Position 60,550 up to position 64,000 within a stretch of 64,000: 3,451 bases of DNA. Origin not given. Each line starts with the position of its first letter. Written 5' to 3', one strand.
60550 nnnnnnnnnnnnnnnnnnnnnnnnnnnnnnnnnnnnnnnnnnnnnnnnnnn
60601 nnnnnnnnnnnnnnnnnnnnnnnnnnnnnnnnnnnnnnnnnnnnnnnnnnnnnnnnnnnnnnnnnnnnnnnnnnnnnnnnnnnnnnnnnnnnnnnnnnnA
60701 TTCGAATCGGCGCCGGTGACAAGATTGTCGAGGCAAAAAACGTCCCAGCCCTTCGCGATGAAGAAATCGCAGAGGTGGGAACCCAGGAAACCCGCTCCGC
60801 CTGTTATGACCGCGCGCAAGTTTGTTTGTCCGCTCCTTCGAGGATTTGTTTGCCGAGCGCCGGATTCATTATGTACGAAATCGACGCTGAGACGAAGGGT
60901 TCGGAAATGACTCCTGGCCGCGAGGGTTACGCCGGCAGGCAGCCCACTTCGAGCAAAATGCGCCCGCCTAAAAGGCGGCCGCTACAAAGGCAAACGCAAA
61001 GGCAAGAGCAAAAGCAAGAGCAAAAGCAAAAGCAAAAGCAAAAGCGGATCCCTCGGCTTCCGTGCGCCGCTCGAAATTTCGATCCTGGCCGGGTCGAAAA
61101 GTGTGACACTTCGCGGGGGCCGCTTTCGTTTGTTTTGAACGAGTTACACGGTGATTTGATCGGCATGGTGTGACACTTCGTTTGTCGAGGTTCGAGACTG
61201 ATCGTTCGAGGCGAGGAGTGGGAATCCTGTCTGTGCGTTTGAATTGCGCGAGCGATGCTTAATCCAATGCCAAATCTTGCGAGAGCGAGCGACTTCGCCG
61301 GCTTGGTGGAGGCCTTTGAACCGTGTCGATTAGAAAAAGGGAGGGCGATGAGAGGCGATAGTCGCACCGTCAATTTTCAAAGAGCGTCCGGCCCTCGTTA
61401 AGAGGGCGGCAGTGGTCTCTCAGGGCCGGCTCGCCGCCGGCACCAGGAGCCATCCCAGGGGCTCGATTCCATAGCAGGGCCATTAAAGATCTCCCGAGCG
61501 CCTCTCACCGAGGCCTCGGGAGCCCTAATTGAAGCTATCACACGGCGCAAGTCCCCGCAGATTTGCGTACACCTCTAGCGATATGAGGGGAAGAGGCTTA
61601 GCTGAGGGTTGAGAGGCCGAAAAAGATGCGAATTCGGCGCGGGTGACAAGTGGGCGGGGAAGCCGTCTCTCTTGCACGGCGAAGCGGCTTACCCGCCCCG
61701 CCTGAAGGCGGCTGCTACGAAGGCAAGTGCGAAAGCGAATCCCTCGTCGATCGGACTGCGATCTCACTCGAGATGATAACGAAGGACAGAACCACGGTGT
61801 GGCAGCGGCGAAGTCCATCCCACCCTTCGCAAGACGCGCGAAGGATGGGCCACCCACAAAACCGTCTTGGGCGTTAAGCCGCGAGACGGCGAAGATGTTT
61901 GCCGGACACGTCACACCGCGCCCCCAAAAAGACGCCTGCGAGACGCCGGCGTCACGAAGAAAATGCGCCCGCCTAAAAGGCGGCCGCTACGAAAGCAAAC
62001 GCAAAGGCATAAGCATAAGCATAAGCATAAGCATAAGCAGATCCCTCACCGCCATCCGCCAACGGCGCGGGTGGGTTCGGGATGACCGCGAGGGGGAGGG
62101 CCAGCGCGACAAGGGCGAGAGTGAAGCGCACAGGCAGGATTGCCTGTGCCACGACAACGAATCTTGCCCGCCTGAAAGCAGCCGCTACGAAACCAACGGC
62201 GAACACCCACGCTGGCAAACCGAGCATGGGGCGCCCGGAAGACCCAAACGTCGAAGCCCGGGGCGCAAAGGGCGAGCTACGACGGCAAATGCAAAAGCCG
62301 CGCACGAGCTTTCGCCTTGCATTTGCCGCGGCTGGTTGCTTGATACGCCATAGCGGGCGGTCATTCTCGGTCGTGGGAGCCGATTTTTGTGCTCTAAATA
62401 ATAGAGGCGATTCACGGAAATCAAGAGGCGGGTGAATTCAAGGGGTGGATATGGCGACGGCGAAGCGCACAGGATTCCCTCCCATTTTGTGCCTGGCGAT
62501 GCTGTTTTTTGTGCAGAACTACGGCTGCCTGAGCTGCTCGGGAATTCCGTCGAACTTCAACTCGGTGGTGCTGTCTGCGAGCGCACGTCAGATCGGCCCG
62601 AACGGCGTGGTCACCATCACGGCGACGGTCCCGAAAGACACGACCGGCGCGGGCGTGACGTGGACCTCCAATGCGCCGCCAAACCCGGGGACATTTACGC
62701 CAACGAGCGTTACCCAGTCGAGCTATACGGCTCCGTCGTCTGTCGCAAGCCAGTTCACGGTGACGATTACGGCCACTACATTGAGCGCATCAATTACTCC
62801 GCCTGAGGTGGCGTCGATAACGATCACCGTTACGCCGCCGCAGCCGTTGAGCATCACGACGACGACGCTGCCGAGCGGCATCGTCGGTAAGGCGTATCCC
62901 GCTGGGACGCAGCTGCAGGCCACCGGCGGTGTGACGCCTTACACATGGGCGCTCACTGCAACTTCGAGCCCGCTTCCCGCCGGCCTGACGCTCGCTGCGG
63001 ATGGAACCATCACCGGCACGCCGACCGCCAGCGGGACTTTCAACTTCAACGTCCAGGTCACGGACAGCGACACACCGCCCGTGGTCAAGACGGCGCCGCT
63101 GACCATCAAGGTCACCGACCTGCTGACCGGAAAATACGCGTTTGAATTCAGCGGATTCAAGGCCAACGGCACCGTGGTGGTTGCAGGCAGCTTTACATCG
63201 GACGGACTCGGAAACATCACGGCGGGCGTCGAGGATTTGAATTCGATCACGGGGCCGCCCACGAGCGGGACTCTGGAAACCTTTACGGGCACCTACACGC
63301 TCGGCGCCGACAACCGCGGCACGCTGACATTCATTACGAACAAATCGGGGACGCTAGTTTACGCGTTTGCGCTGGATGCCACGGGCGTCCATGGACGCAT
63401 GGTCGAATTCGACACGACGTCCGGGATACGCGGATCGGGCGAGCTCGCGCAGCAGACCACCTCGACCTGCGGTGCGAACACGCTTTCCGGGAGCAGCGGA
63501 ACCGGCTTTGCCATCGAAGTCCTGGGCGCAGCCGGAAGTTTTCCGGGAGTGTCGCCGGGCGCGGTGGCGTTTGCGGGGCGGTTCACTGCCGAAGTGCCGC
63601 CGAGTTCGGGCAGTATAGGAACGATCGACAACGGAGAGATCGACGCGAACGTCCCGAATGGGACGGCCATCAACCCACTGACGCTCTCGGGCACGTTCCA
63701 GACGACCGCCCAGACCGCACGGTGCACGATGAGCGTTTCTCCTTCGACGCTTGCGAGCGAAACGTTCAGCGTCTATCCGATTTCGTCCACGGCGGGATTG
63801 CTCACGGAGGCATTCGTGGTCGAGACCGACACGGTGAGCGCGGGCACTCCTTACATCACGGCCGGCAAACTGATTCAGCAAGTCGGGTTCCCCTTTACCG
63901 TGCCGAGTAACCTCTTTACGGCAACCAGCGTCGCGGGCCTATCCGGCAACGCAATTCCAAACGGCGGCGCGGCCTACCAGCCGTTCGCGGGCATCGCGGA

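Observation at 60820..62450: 1.6-kb non-coding island packed with a same-orientation repeat family, microsatellites, palindromes and strong hairpins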

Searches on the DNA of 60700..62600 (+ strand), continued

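Call 49: search_with_rna_model(model_id=R1, sources=[L119, L120, L121, L122, L123, L124, L125, L126, L127], max_evalue=0.1)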
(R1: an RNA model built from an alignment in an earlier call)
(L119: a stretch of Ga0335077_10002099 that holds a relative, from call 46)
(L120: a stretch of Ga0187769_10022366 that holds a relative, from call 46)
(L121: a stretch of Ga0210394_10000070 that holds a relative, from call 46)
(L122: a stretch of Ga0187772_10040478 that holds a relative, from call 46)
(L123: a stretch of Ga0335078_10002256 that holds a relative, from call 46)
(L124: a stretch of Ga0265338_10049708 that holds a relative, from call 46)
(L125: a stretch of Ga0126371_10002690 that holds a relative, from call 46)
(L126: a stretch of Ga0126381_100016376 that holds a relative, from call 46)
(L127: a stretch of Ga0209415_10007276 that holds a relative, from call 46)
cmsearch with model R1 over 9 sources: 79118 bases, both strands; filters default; matches with E-value up to 0.1: 0.
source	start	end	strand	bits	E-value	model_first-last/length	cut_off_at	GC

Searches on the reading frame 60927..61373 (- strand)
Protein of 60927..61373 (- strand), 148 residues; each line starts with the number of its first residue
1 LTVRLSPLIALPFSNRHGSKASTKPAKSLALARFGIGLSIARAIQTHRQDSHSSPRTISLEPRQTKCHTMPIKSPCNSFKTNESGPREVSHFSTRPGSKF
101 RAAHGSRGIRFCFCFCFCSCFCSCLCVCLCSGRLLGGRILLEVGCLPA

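Call 26: search_protein_families(library=pfam, proteins=[window:60927-61373:-], max_evalue=0.01)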
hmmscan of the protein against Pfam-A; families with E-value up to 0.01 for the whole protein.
window:60927-61373:- (148 aa): 0 families

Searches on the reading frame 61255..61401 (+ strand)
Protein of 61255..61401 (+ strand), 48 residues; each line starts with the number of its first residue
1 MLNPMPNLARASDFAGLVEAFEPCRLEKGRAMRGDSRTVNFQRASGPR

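Call 26: search_protein_families(library=pfam, proteins=[window:61255-61401:+], max_evalue=0.01)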
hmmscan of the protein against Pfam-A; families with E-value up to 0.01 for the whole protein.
window:61255-61401:+ (48 aa): 0 families
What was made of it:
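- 61190..61685 (.): Unique spacer with no repeat family, no coding signal and no homologue found. It includes the strong compound hairpin 61491-61522. No Pfam hits (call 26).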

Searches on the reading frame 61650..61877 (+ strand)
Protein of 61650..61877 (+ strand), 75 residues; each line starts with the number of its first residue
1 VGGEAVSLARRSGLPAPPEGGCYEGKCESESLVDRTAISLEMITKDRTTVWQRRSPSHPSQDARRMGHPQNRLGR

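Call 26: search_protein_families(library=pfam, proteins=[window:61650-61877:+], max_evalue=0.01)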
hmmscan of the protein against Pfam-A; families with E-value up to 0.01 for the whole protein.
window:61650-61877:+ (75 aa): 1 family
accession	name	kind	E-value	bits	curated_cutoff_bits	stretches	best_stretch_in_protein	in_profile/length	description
PF24341.1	OB_DEPS-1_6th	-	0.006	16.5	27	1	26-65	19-57/69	P-granule-associated protein DEPS-1, sixth OB-fold domain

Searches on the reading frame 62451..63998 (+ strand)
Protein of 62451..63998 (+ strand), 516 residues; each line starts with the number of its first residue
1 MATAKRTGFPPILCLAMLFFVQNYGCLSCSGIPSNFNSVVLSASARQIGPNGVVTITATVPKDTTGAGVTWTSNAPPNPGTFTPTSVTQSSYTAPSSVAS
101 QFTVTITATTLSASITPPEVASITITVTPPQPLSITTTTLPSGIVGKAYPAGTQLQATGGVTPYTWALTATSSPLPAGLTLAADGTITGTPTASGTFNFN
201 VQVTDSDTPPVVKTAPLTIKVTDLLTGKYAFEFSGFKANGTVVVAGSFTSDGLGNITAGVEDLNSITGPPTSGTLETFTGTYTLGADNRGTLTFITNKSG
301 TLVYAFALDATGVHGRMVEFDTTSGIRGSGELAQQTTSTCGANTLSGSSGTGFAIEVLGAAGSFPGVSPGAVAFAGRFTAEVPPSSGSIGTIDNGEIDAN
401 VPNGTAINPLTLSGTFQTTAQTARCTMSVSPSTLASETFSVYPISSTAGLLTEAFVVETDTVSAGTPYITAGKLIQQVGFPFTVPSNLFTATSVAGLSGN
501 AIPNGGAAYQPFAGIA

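Call 26: search_protein_families(library=pfam, proteins=[window:62451-63998:+], max_evalue=0.01)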
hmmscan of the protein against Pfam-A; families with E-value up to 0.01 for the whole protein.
window:62451-63998:+ (516 aa): 1 family
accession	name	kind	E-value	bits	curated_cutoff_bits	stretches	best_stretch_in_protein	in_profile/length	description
PF05345.18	He_PIG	-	3.1e-05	24.8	24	1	138-222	8-96/96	Putative Ig domain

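Call 46: find_related_loci(query=window:62451-63998:+, collection=metagenome_contigs, flank=6000)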
Query window:62451-63998:+ (516 aa) in metagenome_contigs; peptide patterns used: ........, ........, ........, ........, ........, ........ (x = any residue, [..] = any of these).
201 stretches matched a pattern; 23 encode a relative of the query (tblastn E <= 1e-3); 23 distinct loci.
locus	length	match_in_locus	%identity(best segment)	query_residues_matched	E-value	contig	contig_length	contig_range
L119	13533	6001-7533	66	1-516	0e+0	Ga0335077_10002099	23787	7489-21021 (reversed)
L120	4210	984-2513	60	2-516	0e+0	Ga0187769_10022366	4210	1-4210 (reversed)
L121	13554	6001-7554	56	1-516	6e-166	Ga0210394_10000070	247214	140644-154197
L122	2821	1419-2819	59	2-473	2e-168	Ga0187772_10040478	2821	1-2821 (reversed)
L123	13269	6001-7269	47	70-511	1e-103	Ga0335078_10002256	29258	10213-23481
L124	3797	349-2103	48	13-511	8e-94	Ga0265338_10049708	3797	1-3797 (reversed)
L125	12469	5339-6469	46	116-516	2e-89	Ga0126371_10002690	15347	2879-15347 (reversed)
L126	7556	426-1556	45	116-516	7e-89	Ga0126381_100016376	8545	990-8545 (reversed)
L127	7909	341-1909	57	1-516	4e-172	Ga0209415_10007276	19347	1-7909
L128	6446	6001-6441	46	106-220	2e-21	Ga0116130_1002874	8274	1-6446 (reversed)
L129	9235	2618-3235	47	106-225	1e-20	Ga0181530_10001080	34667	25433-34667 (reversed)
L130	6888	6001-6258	55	133-220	3e-20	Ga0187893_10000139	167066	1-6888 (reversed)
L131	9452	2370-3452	49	110-226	6e-18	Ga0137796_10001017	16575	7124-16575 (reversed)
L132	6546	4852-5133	46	122-220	2e-17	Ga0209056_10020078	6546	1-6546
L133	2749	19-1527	41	73-222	8e-14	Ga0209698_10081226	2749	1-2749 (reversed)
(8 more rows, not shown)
